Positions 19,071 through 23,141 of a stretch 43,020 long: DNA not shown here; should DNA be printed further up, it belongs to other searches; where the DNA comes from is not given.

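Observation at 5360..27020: A 21.7-kb island of 14 consecutive surface-exposed proteins: candidate undescribed pilus-linked adhesion or attachment system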

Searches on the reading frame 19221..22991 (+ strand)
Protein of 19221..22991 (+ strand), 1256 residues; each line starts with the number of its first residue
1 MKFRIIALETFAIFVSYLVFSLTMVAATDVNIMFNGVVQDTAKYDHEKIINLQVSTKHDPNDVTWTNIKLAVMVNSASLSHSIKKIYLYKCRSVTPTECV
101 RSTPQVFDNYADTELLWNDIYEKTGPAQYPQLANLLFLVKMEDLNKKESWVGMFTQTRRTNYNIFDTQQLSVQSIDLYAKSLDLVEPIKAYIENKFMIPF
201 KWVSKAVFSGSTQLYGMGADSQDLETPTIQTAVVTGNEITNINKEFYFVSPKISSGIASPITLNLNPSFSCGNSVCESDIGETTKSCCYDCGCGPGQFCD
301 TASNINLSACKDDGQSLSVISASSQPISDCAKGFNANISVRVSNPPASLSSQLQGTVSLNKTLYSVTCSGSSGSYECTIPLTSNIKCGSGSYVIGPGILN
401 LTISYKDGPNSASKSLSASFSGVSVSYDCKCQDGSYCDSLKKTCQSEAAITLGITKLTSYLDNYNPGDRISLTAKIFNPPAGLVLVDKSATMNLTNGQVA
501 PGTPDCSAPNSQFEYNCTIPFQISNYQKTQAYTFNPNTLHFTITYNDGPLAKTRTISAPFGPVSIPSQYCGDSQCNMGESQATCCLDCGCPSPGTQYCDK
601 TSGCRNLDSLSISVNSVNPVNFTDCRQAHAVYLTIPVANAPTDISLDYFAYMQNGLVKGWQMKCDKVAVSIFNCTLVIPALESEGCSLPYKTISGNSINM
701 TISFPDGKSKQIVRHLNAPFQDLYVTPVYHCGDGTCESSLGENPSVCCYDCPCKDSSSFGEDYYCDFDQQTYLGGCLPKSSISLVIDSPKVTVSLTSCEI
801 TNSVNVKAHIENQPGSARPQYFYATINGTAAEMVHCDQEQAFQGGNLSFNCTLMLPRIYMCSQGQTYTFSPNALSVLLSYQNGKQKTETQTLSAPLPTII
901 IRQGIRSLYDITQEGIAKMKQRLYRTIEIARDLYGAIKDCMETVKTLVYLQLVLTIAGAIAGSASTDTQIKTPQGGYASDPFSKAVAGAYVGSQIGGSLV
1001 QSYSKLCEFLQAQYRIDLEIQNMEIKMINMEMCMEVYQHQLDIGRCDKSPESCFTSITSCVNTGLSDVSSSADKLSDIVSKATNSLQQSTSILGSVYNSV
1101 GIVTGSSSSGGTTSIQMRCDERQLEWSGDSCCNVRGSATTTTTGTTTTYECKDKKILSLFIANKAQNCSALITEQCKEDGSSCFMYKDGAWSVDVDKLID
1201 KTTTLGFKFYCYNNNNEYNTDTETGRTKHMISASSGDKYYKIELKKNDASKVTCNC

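Call 6: search_protein_families(library=pfam, proteins=[window:19221-22991:+], max_evalue=0.1)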
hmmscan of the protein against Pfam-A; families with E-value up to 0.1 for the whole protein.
window:19221-22991:+ (1256 aa): 0 families

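Call 22: search_protein_families(library=ncbifam, proteins=[window:19221-22991:+], max_evalue=0.1)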
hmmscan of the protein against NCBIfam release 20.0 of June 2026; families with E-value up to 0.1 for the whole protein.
window:19221-22991:+ (1256 aa): 0 families

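Call 52: find_homologous_proteins(query=window:19221-22988:+)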
Query window:19221-22988:+ (1256 aa): 34 proteins with E <= 0.001 among 8000 candidates.
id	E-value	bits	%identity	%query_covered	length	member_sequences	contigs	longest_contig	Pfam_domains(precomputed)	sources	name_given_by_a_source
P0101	0.0e+0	2878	100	100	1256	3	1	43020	-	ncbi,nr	ncbi:MAG TPA: hypothetical protein VJ485_01015 [archaeon]|nr:hypothetical protein [archaeon]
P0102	0.0e+0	1814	65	98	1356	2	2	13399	-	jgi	-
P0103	0.0e+0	1792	67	90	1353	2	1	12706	-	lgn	-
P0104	0.0e+0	1694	62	91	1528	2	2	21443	-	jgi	jgi:hypothetical protein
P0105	0.0e+0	1676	66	86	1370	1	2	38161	-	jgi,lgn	jgi:hypothetical protein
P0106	0.0e+0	1646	62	90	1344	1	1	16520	-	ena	-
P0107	0.0e+0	1542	65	84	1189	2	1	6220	-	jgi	-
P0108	0.0e+0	1519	58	92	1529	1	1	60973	-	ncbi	-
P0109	0.0e+0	1478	71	71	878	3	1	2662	-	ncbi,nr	ncbi:MAG: hypothetical protein MUP55_03755, partial [Candidatus Aenigmarchaeota archaeon]|nr:hypothe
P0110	0.0e+0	1236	47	89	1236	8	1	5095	-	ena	-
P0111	0.0e+0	1167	43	98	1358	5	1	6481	PF00801.27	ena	-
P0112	0.0e+0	1090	44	88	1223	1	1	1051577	-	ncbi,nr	ncbi:MAG: hypothetical protein JSW41_02790 [Candidatus Aenigmatarchaeota archaeon]|nr:MAG: hypotheti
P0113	0.0e+0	1055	41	95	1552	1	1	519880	PF07591.16,PF14890.12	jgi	jgi:hypothetical protein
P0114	0.0e+0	1016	43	87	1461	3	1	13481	-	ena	-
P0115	0.0e+0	1013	42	92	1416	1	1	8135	-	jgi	jgi:hypothetical protein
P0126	3.5e-280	951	40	88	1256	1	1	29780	-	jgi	jgi:hypothetical protein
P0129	2.0e-236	806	34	97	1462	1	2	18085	PF13205.13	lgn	-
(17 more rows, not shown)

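Call 56: search_protein_families(library=pfam, alignment_id=A9, max_evalue=0.001)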
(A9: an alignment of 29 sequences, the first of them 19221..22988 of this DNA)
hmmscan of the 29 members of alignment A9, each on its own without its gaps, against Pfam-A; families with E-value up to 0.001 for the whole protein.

A. member 1, window:19221-22988:+ (1256 aa): 0 families

B. families by the number of members that match (of 29 scanned): 6 families
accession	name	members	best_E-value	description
PF07591.16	PT-HINT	1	6.1e-19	Pretoxin HINT domain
PF13205.12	Big_5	1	8.9e-11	Bacterial Ig-like domain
PF14890.11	Intein_splicing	1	8.8e-08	Intein splicing domain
PF00801.26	PKD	1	1.3e-05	PKD domain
PF18911.6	PKD_4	1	0.00011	PKD domain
PF14623.11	Vint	1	0.00081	Hint-domain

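Call 76: predict_structure(alignment_id=A10)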
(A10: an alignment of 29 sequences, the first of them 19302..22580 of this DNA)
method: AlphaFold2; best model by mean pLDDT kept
length: 1093 residues; sequences in the alignment: 29
mean_pLDDT: 81.7   pTM: 0.37
mean pLDDT of the five models: 81.7, 80.3, 78.7, 77.1, 74.5
residues with pLDDT >= 90: 307; 70-90: 633; 50-70: 117; < 50: 36
segments of 3 or more residues with pLDDT < 50: 540-543, 938-949, 1074-1093
pLDDT, mean of each block of 10 residues (from residue 1): 92 90 89 78 91 89 93 91 91 87 91 87 93 89 93 89 90 93 93 83 90 91 93 89 78 78 85 78 85 86 78 89 89 89 89 78 82 89 86 87 71 70 83 72 88 81 83 84 86 81 77 86 78 75 53 63 67 72 86 89 92 81 89 87 88 82 87 83 77 91 84 86 85 85 84 90 90 89 87 90 86 70 91 87 93 80 91 89 86 82 76 72 64 52 48 54 62 74 80 84 88 82 82 82 77 74 64 43 33 30
secondary structure, 60 per line:
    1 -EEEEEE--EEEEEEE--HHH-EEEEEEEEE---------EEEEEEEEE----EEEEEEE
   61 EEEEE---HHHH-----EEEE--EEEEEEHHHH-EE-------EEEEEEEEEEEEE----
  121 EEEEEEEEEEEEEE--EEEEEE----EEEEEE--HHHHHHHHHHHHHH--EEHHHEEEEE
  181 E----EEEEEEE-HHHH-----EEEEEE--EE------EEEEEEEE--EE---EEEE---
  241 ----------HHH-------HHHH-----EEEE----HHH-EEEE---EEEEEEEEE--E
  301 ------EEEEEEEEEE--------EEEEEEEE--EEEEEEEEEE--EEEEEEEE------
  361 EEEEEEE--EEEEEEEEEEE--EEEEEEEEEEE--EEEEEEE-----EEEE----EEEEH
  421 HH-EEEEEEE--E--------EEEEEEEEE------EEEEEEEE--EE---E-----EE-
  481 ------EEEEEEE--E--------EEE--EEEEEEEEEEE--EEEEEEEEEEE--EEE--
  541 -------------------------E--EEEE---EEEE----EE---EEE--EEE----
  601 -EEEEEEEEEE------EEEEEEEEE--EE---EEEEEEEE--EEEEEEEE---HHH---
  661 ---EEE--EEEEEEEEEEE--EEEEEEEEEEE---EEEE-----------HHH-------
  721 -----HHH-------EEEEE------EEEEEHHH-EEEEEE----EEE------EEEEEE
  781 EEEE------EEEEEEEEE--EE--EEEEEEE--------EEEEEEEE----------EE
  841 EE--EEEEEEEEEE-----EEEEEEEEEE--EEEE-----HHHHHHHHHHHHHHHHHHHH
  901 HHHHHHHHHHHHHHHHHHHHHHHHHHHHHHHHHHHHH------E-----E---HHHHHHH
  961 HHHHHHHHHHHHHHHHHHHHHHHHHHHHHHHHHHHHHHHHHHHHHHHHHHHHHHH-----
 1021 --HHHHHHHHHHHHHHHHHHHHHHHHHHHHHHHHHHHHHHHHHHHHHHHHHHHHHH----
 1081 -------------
elements in order (helices of 4 or more, strands of 3 or more residues): E2-7 E10-16 E23-31 E41-49 E54-65 H69-72 E78-81 E84-89 H90-93 E104-116 E121-134 E137-142 E147-152 H155-168 E176-181 E186-192 H194-197 E203-208 E219-226 E234-237 H261-264 E270-273 E282-285 E289-297 E307-316 E325-332 E335-344 E347-354 E361-367 E370-380 E383-393 E396-402 E408-411 E416-419 E424-430 E442-450 E457-464 E487-493 E505-507 E510-520 E523-533 E536-538 E569-572 E576-579 E589-591 E594-596 E602-611 E618-626 E634-641 E644-651 E664-666 E669-679 E682-692 E696-699 E736-740 E747-751 E756-761 E766-768 E775-784 E791-799 E806-812 E821-828 E839-842 E845-854 E860-869 E872-875 H881-937 H954-1015 H1023-1076

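Call 79: fold_search(model_id=the predicted structure, library=pdb)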
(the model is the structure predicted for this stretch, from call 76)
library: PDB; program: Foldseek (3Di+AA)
matches with E <= 10: 1212; with E <= 0.001: 99
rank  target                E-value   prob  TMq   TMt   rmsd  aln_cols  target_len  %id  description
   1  5l5g_C                4.7e-12  1.00  0.11  0.11  28.0      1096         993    8  Plexin A2 full extracellular region, domains 1 to 8 modeled, data to 10 angstrom (released 2016-07-06)
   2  5l5l_B                4.7e-11  1.00  0.11  0.12  21.4       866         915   11  Plexin A4 full extracellular region, domains 1 to 8 modeled, data to 8 angstrom, spacegroup P2(1) (released 2016-07-06)
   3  5l5g_A                8.9e-10  1.00  0.11  0.12  21.9       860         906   11  Plexin A2 full extracellular region, domains 1 to 8 modeled, data to 10 angstrom (released 2016-07-06)
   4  5dk3_B                3.9e-09  1.00  0.07  0.15  30.2       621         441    9  Crystal Structure of Pembrolizumab, a full length IgG4 antibody (released 2015-11-18)
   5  9eq4_H                1.5e-08  1.00  0.07  0.13  33.1       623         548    8  Structure of IgE HMM5 bound to FceRIa cryo-EM class 5 (released 2024-04-03)
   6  1hzh_K                1.5e-08  1.00  0.07  0.15  32.8       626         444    9  CRYSTAL STRUCTURE OF THE INTACT HUMAN IGG B12 WITH BROAD AND POTENT ACTIVITY AGAINST PRIMARY HIV-1 ISOLATES: A TEMPLAT (released 2001-08-15)
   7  5dk3_G                3.5e-08  1.00  0.07  0.14  38.0       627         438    9  Crystal Structure of Pembrolizumab, a full length IgG4 antibody (released 2015-11-18)
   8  5l5g_B                4.0e-08  0.98  0.08  0.10  50.7      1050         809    9  Plexin A2 full extracellular region, domains 1 to 8 modeled, data to 10 angstrom (released 2016-07-06)
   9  1hzh_H                4.4e-08  1.00  0.07  0.14  38.7       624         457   10  CRYSTAL STRUCTURE OF THE INTACT HUMAN IGG B12 WITH BROAD AND POTENT ACTIVITY AGAINST PRIMARY HIV-1 ISOLATES: A TEMPLAT (released 2001-08-15)
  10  6gfe_H                4.4e-08  1.00  0.07  0.14  27.9       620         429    9  High-resolution Structure of a therapeutic full-length anti-NPRA Antibody with exceptional Conformational Diversity (released 2019-05-15)
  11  6gfe_K                5.5e-08  1.00  0.07  0.15  40.2       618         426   10  High-resolution Structure of a therapeutic full-length anti-NPRA Antibody with exceptional Conformational Diversity (released 2019-05-15)
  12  8sjk_B                7.6e-08  1.00  0.07  0.15  29.5       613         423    8  Pembrolizumab Caffeine crystal (released 2024-04-24)
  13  6hyg                  2.3e-07  1.00  0.07  0.15  44.9       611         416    9  Heteromeric tandem IgG4/IgG1 Fc (released 2019-03-13)
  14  9eq4_X                3.8e-07  1.00  0.07  0.13  32.0       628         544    8  Structure of IgE HMM5 bound to FceRIa cryo-EM class 5 (released 2024-04-03)
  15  8c1c_H                1.7e-06  0.99  0.07  0.15  37.3       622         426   10  Structure of IgE bound to the ectodomain of FceRIa (released 2023-03-29)
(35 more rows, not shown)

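Call 82: fold_search(model_id=the predicted structure, library=viral)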
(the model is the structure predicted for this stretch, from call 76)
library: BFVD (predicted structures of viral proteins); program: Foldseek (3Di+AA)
matches with E <= 10: 747; with E <= 0.001: 45
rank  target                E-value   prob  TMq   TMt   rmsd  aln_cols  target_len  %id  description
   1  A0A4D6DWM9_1          3.6e-10  1.00  0.13  0.12  27.1      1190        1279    8  Uncharacterized protein [Edwardsiella phage pEt-SU]
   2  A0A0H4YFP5            5.1e-10  0.99  0.07  0.06  41.8      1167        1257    8  Uncharacterized protein [Salmon gill poxvirus]
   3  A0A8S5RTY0            2.0e-09  1.00  0.11  0.11  28.4      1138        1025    9  (no name in the UniProt tables at hand)
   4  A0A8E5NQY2            4.9e-09  1.00  0.07  0.06  61.3       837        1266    9  (no name in the UniProt tables at hand)
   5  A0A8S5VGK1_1          1.6e-08  0.99  0.07  0.07  44.7       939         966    9  Uncharacterized protein [Myoviridae sp. ctkfK18]
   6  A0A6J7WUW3            1.6e-08  0.99  0.08  0.09  40.6      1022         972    8  Fibronectin type-III domain-containing protein [uncultured Caudovirales phage]
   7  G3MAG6                1.1e-07  0.93  0.07  0.06  48.9      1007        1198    8  Gp425 [Bacillus phage G]
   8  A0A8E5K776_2          2.5e-07  1.00  0.12  0.12  43.5       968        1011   11  (no name in the UniProt tables at hand)
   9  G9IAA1                3.2e-07  0.98  0.07  0.09  39.0       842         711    7  (no name in the UniProt tables at hand)
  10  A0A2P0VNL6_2          4.8e-07  0.98  0.09  0.10  55.0      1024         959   10  Fibronectin type III domain-containing protein [Tetraselmis virus 1]
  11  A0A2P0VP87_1          9.2e-07  0.96  0.09  0.09  41.1      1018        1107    9  Fibronectin type III domain-containing protein [Tetraselmis virus 1]
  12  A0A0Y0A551            1.5e-06  1.00  0.07  0.14  24.8       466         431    8  Envelope glycoprotein C [Macropodid alphaherpesvirus 1]
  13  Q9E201                1.6e-06  0.99  0.07  0.12  33.9       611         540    7  Glycoprotein C [Cercopithecine herpesvirus 9 (strain DHV)]
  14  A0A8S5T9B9            2.7e-06  0.98  0.10  0.14  22.0       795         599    7  Tail fiber protein [virus sp. ctllZ17]
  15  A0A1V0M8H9            8.8e-06  0.99  0.07  0.11  35.8       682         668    7  Envelope glycoprotein C [Columbid alphaherpesvirus 1]
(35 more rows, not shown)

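Call 102: search_protein_families(library=pfam, proteins=[P0113, P0111, P0129], max_evalue=0.001)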
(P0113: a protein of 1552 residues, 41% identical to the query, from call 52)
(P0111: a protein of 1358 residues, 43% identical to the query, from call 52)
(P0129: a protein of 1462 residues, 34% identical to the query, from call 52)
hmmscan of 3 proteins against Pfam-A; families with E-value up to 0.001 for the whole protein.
P0113 (1552 aa): 3 families
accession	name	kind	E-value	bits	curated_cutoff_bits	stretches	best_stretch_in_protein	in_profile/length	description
PF07591.16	PT-HINT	-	6.1e-19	69.1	27.7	1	1240-1358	4-136/137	Pretoxin HINT domain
PF14890.11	Intein_splicing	-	8.8e-08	32.5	35.8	1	1325-1358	122-155/155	Intein splicing domain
PF14623.11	Vint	-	0.00081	19.7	27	0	1246-1305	18-71/166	Hint-domain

P0111 (1358 aa): 2 families
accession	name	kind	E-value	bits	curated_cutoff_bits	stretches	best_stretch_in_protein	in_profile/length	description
PF00801.26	PKD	-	1.3e-05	25.6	23.5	1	1275-1341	13-69/80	PKD domain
PF18911.6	PKD_4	-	0.00011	22.6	27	1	1272-1345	13-76/85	PKD domain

P0129 (1462 aa): 1 family
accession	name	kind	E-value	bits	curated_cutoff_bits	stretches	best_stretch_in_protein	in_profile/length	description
PF13205.12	Big_5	-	8.9e-11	42.9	23.6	1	1364-1461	4-105/105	Bacterial Ig-like domain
